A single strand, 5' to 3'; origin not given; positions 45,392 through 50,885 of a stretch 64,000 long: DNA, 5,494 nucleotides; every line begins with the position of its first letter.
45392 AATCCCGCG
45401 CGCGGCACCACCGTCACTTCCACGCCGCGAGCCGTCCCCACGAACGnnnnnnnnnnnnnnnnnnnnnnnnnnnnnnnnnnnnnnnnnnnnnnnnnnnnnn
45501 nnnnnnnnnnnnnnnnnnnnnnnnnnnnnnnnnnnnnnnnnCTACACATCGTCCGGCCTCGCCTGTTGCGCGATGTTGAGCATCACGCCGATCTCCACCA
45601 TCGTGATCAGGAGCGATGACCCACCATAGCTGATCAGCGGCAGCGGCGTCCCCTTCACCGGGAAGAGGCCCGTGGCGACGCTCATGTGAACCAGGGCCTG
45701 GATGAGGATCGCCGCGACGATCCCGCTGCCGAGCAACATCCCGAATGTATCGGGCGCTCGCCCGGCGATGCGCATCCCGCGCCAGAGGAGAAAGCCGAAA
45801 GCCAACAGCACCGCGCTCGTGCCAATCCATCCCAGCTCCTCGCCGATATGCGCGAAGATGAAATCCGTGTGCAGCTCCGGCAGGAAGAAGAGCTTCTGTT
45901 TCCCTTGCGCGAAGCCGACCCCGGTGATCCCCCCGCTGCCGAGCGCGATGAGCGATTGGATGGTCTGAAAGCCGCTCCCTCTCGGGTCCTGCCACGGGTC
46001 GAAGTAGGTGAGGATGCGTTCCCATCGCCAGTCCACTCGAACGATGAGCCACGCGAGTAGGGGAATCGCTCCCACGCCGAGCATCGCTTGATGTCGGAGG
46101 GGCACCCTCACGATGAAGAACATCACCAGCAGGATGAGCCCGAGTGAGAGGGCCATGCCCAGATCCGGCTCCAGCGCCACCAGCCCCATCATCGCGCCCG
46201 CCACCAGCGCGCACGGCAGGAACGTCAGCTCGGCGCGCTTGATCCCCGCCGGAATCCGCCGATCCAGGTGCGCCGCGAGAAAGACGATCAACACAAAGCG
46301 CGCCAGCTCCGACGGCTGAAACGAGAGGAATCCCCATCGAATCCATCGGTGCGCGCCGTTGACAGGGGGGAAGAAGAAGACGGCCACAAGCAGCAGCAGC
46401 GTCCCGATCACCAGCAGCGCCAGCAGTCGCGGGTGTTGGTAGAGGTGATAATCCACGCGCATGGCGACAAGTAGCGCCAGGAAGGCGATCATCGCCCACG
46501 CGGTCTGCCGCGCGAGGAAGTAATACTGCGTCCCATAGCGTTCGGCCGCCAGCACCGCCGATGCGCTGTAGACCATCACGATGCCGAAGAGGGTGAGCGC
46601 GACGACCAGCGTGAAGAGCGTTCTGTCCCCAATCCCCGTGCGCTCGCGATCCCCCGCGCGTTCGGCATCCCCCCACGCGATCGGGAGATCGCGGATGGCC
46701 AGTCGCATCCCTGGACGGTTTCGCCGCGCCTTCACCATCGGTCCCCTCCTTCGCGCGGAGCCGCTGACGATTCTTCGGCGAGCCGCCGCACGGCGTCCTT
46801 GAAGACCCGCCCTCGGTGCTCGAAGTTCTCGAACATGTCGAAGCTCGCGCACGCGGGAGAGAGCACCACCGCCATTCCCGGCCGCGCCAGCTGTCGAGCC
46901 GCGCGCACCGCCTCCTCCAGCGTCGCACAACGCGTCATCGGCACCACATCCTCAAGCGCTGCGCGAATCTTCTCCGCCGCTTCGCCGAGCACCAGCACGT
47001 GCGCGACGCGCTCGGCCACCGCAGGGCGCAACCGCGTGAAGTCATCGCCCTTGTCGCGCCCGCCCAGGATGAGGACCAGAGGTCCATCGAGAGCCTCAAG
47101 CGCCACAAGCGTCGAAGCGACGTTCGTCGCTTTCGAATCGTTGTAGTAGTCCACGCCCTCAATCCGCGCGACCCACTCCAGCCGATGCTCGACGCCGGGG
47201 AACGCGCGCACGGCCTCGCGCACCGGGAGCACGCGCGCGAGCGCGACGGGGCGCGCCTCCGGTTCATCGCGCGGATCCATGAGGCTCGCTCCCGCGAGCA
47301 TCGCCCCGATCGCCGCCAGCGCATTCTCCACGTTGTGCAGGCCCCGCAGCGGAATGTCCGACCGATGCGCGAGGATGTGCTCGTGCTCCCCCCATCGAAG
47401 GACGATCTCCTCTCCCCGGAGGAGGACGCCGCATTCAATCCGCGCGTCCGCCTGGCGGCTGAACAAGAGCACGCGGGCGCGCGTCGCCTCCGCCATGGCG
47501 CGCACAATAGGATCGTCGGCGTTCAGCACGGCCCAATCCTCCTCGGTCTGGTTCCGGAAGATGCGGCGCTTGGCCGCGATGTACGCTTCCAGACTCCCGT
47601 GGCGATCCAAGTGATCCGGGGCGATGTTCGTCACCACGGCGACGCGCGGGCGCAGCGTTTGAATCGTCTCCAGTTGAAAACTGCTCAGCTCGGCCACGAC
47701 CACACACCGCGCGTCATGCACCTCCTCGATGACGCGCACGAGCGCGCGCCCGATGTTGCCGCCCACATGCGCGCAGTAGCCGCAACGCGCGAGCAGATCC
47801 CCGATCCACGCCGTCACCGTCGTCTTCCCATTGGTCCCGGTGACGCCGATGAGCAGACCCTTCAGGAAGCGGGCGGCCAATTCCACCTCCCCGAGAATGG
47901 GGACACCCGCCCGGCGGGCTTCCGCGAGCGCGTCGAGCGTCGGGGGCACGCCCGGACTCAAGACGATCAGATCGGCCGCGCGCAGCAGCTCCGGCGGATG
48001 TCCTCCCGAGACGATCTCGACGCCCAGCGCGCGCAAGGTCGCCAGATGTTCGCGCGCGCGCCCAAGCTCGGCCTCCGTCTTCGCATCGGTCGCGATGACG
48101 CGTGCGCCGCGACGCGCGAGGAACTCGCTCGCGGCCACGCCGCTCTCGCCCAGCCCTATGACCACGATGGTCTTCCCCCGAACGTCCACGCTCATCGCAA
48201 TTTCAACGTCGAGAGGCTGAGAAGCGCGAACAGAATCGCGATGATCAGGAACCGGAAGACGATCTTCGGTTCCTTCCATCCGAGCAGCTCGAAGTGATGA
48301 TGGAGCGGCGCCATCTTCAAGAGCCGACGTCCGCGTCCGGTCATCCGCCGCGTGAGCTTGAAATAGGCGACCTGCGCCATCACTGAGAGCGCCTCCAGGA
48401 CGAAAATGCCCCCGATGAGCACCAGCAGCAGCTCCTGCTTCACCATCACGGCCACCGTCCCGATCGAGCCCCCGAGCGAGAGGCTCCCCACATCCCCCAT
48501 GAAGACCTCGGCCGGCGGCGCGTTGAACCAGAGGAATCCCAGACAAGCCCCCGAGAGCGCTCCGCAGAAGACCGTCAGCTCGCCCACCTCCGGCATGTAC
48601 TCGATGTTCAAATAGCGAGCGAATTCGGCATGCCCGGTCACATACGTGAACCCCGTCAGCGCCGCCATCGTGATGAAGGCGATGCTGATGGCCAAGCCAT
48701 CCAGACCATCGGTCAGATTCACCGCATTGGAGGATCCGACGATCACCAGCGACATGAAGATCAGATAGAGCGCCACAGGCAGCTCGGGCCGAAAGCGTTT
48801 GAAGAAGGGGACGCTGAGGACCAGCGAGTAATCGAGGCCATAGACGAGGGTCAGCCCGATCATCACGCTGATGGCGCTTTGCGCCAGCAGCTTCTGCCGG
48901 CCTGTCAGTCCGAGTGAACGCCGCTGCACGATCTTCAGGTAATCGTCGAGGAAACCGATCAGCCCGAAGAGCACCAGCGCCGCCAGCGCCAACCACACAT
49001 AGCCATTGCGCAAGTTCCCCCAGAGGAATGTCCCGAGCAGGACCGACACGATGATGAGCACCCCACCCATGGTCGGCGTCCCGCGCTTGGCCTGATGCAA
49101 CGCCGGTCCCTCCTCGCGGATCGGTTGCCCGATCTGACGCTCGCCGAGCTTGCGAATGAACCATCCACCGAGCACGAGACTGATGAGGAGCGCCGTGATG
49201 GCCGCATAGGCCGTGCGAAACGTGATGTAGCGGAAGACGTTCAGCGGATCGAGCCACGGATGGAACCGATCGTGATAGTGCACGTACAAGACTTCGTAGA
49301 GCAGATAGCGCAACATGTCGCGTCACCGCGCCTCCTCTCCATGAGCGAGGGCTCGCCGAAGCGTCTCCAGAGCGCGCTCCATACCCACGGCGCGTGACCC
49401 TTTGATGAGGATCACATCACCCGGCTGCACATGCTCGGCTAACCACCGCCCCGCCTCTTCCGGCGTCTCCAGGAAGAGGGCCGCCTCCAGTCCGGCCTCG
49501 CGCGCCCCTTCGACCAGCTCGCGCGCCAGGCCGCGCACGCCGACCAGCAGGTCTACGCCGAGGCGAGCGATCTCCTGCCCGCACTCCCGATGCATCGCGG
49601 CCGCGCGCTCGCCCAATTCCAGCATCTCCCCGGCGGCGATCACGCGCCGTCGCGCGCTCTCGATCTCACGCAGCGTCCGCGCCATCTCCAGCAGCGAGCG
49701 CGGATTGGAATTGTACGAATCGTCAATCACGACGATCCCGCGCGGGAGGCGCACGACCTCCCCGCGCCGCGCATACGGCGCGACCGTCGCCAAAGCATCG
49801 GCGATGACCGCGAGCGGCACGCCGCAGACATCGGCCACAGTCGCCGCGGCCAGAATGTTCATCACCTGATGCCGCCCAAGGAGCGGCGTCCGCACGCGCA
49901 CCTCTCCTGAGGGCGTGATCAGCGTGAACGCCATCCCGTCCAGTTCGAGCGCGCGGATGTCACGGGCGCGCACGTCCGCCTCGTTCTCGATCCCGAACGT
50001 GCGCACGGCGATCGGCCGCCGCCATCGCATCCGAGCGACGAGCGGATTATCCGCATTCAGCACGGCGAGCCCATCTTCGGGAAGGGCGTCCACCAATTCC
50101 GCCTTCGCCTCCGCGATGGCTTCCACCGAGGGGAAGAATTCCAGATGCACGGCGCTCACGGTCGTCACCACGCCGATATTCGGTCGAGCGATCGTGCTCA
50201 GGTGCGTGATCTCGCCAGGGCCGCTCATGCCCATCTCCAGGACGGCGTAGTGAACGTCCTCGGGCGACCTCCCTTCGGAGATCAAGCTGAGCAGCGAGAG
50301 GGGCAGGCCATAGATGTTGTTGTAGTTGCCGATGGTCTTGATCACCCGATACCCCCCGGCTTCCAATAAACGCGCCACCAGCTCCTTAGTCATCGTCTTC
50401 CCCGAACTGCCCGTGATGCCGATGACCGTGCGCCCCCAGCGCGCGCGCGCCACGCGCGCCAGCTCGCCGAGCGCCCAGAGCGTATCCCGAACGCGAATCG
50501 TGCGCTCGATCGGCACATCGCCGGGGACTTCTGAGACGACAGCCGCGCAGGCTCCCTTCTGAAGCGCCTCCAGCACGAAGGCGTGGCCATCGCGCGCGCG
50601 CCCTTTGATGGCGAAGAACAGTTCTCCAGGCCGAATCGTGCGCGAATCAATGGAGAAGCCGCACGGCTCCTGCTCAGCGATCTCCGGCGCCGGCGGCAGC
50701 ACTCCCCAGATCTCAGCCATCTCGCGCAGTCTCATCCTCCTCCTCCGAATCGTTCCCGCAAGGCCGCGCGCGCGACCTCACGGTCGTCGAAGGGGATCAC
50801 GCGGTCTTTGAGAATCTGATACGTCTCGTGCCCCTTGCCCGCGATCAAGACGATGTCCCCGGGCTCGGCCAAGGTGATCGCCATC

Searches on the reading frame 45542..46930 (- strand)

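Call 25: search_protein_families(library=pfam, proteins=[window:45542-46930:-], max_evalue=0.00001)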
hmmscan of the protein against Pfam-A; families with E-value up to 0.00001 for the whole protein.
window:45542-46930:- (462 aa): 1 family
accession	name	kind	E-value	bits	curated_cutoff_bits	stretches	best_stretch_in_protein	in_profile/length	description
PF01098.24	FTSW_RODA_SPOVE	-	7e-101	338.2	26.4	1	105-457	4-354/356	Cell cycle protein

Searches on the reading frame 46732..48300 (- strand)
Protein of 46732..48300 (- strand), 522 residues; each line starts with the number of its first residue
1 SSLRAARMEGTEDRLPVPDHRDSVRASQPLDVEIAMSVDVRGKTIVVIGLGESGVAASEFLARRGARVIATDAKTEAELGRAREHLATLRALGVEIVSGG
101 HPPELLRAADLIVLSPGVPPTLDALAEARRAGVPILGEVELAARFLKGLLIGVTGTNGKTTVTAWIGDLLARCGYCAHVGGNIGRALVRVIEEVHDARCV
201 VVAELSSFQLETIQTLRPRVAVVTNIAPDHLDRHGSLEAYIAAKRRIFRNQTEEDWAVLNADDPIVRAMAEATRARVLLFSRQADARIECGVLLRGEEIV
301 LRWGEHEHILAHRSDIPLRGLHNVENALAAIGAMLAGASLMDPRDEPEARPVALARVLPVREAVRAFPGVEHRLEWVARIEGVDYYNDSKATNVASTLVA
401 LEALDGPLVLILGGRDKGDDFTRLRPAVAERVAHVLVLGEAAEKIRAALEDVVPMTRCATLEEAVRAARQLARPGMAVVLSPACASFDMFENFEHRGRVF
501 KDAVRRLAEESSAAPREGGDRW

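Call 83: search_protein_families(library=pfam, proteins=[window:46732-48300:-], max_evalue=0.00001)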
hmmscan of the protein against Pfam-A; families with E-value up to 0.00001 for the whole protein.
window:46732-48300:- (522 aa): 3 families
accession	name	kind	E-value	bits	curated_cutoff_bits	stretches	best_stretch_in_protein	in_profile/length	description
PF08245.18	Mur_ligase_M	-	1.3e-35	123.7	24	1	153-333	1-199/200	Mur ligase middle domain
PF02875.26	Mur_ligase_C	-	3.8e-16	60.5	28.4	1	372-484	1-127/127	Mur ligase, glutamate ligase domain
PF21799.2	MurD-like_N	-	1.6e-15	57.5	27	1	43-137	1-88/88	Mur ligase MurD-like, N-terminal domain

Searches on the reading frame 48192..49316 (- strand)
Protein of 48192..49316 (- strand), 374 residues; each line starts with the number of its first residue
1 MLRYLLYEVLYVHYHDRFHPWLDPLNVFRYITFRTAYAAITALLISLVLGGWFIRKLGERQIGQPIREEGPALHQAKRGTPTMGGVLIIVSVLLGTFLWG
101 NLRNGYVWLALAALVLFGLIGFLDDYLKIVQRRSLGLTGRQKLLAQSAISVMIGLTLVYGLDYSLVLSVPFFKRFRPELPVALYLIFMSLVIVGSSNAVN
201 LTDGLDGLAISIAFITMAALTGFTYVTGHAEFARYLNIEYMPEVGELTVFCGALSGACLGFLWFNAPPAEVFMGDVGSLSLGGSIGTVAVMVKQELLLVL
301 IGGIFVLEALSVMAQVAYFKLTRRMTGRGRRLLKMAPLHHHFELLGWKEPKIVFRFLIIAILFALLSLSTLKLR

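Call 83: search_protein_families(library=pfam, proteins=[window:48192-49316:-], max_evalue=0.00001)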
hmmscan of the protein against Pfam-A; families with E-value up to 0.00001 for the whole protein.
window:48192-49316:- (374 aa): 2 families
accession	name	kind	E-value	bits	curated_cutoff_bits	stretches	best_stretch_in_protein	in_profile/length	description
PF00953.26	Glycos_transf_4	-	3.8e-35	121.7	27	1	108-292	2-159/160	Glycosyl transferase family 4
PF10555.14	MraY_sig1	-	3.7e-06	26.6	20.1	1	77-89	1-13/13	Phospho-N-acetylmuramoyl-pentapeptide-transferase signature 1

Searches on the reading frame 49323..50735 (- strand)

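Call 83: search_protein_families(library=pfam, proteins=[window:49323-50735:-], max_evalue=0.00001)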
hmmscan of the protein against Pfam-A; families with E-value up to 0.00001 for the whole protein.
window:49323-50735:- (470 aa): 3 families
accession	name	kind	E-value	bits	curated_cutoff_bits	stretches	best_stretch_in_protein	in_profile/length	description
PF08245.18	Mur_ligase_M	-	1.9e-47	162.2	24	1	107-301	1-200/200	Mur ligase middle domain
PF02875.26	Mur_ligase_C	-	6.4e-20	72.7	28.4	1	323-448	1-127/127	Mur ligase, glutamate ligase domain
PF01225.30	Mur_ligase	-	1.8e-07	31.8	21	1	28-93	6-91/95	Mur ligase family, catalytic domain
